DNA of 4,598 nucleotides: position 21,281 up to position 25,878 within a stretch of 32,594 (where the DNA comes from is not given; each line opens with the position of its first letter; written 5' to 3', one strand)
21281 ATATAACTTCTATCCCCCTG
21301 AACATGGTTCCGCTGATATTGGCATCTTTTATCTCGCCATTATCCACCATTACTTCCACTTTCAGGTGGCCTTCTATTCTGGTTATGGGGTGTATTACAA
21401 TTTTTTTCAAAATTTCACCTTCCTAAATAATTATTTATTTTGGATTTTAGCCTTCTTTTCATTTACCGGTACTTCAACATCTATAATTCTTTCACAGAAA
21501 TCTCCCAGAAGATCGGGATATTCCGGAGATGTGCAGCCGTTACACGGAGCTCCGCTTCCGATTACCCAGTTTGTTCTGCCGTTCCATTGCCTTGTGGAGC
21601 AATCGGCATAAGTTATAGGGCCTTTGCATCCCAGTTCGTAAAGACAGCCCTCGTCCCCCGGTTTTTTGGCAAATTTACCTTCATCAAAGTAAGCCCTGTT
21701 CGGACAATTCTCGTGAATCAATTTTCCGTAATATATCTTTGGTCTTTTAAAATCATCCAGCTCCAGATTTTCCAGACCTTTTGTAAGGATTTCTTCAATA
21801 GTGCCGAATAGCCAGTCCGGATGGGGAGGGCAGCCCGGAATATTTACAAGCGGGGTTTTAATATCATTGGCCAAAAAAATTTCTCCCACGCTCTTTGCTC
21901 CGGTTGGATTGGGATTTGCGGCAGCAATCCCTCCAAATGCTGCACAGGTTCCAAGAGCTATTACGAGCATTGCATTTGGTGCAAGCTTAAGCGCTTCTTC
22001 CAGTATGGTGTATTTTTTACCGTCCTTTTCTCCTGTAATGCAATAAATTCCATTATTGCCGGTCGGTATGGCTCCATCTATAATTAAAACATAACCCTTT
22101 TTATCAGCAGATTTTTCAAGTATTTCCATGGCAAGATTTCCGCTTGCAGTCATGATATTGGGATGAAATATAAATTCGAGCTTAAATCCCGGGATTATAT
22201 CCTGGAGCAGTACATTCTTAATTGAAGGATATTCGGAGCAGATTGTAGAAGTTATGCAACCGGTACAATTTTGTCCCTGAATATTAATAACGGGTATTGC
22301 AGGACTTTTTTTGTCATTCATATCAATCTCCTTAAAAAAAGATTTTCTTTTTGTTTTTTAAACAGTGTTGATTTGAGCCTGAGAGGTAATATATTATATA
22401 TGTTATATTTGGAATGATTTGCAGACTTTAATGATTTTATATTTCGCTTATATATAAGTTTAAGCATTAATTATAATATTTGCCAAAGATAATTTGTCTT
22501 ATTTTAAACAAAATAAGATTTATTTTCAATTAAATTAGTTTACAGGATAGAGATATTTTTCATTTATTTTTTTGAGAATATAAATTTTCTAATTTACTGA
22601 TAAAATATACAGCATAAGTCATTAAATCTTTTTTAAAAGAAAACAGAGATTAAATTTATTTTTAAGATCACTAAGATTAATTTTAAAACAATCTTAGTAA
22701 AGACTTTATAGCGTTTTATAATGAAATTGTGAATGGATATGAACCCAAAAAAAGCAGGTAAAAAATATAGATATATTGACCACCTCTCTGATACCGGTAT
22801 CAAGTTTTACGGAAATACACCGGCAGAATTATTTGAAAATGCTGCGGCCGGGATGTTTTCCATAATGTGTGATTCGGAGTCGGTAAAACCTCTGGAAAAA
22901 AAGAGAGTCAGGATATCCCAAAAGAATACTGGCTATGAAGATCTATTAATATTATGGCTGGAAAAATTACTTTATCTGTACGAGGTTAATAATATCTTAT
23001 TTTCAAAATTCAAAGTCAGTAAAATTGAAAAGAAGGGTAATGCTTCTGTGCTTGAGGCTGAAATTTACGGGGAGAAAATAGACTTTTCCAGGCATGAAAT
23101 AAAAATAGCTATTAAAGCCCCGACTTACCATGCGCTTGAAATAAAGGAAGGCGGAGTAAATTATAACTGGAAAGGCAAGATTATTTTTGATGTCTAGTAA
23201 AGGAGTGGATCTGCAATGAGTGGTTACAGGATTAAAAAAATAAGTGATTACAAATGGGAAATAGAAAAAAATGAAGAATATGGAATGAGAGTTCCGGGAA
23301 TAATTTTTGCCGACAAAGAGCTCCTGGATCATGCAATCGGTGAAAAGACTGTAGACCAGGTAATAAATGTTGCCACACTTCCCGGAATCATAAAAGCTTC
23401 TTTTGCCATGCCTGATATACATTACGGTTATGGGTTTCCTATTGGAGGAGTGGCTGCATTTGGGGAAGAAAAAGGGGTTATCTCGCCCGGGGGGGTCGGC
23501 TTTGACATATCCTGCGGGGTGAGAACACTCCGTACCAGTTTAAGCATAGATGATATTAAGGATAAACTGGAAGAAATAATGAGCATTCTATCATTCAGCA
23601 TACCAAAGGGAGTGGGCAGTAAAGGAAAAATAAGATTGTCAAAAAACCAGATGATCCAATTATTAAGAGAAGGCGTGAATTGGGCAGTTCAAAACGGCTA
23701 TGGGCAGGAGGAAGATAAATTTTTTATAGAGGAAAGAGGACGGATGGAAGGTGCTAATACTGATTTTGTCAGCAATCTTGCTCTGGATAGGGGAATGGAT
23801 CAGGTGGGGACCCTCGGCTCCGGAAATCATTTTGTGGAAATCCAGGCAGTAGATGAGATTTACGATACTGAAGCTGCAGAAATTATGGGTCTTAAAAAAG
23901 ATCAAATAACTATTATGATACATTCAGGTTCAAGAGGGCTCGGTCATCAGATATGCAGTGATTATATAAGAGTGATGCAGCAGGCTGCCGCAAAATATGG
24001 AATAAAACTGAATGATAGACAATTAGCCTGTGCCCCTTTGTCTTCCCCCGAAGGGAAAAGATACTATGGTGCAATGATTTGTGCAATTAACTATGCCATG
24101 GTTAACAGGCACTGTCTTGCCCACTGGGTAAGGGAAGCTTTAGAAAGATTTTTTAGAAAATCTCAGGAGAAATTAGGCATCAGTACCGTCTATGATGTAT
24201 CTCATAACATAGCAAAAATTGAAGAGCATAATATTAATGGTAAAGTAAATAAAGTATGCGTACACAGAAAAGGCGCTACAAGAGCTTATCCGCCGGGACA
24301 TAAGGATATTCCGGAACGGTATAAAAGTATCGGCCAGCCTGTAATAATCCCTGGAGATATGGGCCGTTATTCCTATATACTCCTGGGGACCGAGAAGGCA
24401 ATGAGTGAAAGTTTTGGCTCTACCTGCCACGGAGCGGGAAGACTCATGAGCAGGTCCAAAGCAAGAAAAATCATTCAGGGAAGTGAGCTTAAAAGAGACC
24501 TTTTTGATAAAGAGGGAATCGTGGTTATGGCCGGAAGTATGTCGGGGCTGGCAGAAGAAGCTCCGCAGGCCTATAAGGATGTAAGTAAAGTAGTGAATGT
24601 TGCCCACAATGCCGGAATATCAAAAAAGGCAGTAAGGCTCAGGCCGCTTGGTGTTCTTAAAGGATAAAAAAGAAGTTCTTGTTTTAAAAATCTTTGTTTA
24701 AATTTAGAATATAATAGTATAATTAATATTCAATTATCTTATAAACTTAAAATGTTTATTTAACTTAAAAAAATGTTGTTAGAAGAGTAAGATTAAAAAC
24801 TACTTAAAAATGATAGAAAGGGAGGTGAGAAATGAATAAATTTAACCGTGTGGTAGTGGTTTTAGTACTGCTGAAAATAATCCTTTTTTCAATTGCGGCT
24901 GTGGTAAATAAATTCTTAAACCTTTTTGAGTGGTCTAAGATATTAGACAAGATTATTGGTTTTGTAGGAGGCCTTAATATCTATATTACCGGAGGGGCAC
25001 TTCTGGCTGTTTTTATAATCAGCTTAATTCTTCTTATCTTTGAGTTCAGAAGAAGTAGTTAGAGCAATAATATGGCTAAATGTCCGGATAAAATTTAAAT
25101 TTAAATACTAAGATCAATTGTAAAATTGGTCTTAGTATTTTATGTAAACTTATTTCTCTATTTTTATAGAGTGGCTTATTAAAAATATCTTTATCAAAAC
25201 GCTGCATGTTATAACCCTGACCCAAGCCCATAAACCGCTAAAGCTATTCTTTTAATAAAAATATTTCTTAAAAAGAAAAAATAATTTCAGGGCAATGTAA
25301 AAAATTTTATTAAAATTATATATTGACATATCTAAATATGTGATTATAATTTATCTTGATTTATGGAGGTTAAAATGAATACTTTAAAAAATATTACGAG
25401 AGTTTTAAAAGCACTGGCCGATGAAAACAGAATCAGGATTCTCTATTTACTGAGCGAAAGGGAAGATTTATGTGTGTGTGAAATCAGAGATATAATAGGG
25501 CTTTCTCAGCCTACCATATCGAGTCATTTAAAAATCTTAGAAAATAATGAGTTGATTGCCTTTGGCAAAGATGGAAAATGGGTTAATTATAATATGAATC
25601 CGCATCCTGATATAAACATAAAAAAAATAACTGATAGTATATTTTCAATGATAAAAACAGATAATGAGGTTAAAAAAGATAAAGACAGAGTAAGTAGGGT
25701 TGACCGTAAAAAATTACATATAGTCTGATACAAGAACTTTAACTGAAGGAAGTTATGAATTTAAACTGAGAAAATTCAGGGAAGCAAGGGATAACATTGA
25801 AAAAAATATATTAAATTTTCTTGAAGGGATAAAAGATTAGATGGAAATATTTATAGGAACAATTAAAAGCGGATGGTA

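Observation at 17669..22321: Five-gene operon embedding MetV/MetF methylene-THF reductase inside a cytoplasmic [NiFe] hydrogenase unit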

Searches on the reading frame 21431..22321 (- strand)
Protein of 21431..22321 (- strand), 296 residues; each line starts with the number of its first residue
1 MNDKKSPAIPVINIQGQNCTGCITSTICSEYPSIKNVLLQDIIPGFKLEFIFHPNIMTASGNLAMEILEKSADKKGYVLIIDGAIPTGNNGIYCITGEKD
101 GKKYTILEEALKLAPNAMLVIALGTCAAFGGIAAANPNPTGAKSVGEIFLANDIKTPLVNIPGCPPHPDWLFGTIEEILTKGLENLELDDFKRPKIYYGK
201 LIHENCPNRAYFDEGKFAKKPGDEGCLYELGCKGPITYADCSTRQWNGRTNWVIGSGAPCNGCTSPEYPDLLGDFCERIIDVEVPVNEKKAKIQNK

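Call 3: search_protein_families(library=pfam, proteins=[window:21431-22321:-])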
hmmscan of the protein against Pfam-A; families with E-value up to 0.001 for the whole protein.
window:21431-22321:- (296 aa): 2 families
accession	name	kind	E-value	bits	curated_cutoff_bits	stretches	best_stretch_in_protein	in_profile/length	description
PF14720.11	NiFe_hyd_SSU_C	-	4.1e-30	104.4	27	1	198-271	1-75/80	NiFe/NiFeSe hydrogenase small subunit C-terminal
PF01058.29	Oxidored_q6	-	1.8e-24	86.3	27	1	19-177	1-127/128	NADH ubiquinone oxidoreductase, 20 Kd subunit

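Call 4: search_protein_families(library=ncbifam, proteins=[window:21431-22321:-])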
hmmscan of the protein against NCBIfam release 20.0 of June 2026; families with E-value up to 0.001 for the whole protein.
window:21431-22321:- (296 aa): 7 families
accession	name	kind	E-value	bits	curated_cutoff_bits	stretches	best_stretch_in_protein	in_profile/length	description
NF045520.1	H2_NiFeSe_small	exception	9.8e-85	284.6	470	1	7-276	38-312/314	NiFeSe hydrogenase small subunit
TIGR00391.1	hydA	subfamily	2.7e-70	237.3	179.5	1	6-278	48-314/365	hydrogenase small subunit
NF007779.0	PRK10468.1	equivalog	3.6e-60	203.9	659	1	9-264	49-296/372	hydrogenase 2 small subunit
TIGR03294.1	FrhG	equivalog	5.3e-07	29.6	245.5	1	105-186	66-148/228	coenzyme F420 hydrogenase subunit gamma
NF045875.1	F420_non_VhuG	exception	3.5e-05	23.2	450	0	159-263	145-236/286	F420-non-reducing hydrogenase subunit VhuG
NF005012.1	PRK06411.1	subfamily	0.00026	20.6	116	1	92-178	76-154/166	NADH-quinone oxidoreductase subunit NuoB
TIGR01957.1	nuoB_fam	subfamily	0.00042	20.2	142.7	1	93-177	61-137/145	NADH-quinone oxidoreductase subunit B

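Call 28: search_solved_structures(query=window:21431-22321:-, max_evalue=1e-10, show_alignments=2)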
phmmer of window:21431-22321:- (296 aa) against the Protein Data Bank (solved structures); distinct sequences matched with E-value up to 1e-10: 43.
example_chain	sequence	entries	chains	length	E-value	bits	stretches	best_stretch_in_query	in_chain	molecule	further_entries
1cc1_S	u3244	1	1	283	2.3e-69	237.4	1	8-272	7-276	HYDROGENASE (SMALL SUBUNIT)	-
4kl8_S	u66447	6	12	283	2.5e-69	237.2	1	8-272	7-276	Periplasmic [NiFeSe] hydrogenase small subunit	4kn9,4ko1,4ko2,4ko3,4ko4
3ze6_A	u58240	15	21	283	2.5e-68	233.9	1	10-275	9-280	PERIPLASMIC [NIFESE] HYDROGENASE, SMALL SUBUNIT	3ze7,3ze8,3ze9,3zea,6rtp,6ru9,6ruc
2wpn_A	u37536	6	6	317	3.5e-68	233.5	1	10-275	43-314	PERIPLASMIC [NIFESE] HYDROGENASE, SMALL SUBUNIT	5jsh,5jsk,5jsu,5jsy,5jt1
6en9_S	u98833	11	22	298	2.8e-56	194.3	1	9-265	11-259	Hydrogenase-2 small chain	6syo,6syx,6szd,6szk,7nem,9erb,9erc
6ehq_S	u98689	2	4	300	2.9e-56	194.3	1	9-265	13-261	Hydrogenase-2 small chain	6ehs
6gam_S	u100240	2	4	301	2.9e-56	194.3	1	9-265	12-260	Hydrogenase-2 small chain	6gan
1h2r_S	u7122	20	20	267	2.9e-55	191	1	11-276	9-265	PROTEIN (PERIPLASMIC [NIFE] HYDROGENASE SMALL SUBUNIT) | Periplasmic [NiFe] hydrogenase small subunit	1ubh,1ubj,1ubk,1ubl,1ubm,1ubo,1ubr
8w6x_S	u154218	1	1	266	3.3e-55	190.8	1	11-276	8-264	Periplasmic [NiFe] hydrogenase small subunit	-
4u9h_S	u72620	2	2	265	3.6e-55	190.7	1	11-276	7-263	Periplasmic [NiFe] hydrogenase small subunit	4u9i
1h2a_S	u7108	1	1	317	5.2e-55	190.2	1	11-276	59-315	HYDROGENASE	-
5xvb_S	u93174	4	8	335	6.6e-55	189.9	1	9-265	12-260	[NiFe]-hydrogenase 2 small subunit | Hydrogenase-2 small chain | NiFe hydrogenase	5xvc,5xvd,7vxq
6g7m_S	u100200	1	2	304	7.9e-55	189.6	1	9-265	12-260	Hydrogenase-2 small chain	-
3myr_A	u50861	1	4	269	4.3e-54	187.2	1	11-277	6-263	Hydrogenase (NiFe) small subunit HydA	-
1frv_A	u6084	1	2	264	2e-51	178.4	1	4-275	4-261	HYDROGENASE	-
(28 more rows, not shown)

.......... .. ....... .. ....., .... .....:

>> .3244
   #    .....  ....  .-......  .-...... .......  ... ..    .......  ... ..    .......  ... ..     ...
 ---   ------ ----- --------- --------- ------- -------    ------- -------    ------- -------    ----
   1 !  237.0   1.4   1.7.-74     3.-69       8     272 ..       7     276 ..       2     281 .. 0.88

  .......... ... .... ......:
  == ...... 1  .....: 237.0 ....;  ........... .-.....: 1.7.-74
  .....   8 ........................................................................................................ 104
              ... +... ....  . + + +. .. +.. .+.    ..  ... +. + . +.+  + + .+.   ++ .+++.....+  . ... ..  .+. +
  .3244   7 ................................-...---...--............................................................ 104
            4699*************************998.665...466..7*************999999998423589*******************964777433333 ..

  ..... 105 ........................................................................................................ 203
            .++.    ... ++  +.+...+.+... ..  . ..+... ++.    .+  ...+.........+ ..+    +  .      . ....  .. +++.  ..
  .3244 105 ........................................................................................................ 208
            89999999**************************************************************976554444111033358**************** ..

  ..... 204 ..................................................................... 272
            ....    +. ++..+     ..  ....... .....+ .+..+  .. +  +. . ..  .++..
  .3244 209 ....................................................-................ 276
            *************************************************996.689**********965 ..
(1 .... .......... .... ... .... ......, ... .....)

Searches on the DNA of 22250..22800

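Call 82: search_rna_families(source=window, start=22250, end=22800, threshold=evalue, max_evalue=1)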
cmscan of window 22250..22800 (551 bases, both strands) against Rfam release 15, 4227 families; matches with E-value up to 1: 0.
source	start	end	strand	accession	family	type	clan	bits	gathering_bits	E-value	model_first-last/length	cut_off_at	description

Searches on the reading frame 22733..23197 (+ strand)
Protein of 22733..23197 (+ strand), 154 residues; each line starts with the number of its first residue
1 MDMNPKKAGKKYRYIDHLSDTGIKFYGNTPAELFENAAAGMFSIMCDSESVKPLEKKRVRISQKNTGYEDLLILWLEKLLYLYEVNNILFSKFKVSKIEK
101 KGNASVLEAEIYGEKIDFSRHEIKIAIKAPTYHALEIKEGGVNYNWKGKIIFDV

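Call 46: search_protein_families(library=pfam, proteins=[window:22733-23197:+], max_evalue=0.00001)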
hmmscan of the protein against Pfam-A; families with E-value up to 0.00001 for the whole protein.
window:22733-23197:+ (154 aa): 1 family
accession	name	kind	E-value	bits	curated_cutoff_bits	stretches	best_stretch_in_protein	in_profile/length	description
PF01951.21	Archease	-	1.6e-38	132.5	25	1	12-154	1-136/136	Archease protein family (MTH1598/TM1083)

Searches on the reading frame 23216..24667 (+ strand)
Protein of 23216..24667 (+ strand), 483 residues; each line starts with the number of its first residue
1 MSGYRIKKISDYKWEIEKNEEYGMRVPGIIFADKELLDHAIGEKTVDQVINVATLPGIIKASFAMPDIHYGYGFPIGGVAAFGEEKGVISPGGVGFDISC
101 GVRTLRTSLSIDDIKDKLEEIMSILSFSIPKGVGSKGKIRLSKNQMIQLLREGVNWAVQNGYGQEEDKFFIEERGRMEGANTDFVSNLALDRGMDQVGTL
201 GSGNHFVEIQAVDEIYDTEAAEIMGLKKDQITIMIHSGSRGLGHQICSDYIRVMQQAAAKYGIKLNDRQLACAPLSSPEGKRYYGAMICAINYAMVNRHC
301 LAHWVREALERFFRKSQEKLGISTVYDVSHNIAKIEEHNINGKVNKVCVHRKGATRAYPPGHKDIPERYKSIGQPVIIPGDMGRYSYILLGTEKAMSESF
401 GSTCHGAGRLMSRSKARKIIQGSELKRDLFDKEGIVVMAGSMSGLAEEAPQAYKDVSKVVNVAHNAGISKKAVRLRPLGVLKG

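Call 46: search_protein_families(library=pfam, proteins=[window:23216-24667:+], max_evalue=0.00001)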
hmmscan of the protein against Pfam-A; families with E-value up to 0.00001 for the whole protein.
window:23216-24667:+ (483 aa): 1 family
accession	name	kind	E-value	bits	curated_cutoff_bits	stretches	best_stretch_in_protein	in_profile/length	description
PF01139.22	RtcB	-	1.2e-177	591.9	27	1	48-483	1-426/426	tRNA-splicing ligase RtcB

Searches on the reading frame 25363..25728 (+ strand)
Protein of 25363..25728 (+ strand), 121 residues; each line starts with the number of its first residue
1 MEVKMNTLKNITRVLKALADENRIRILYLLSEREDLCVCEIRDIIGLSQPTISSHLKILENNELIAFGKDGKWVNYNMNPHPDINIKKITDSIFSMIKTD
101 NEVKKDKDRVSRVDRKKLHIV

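Call 46: search_protein_families(library=pfam, proteins=[window:25363-25728:+], max_evalue=0.00001)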
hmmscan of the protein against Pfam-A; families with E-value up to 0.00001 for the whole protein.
window:25363-25728:+ (121 aa): 3 families
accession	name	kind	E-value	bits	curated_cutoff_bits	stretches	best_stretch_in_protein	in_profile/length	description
PF01022.26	HTH_5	-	1.4e-16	60.5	22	1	20-65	1-45/47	Bacterial regulatory protein, arsR family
PF01047.28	MarR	-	1.2e-07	31.9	24.6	1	22-67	4-49/59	MarR family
PF13412.12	HTH_24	-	2.9e-06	27.2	21.9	1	20-65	2-47/48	Winged helix-turn-helix DNA-binding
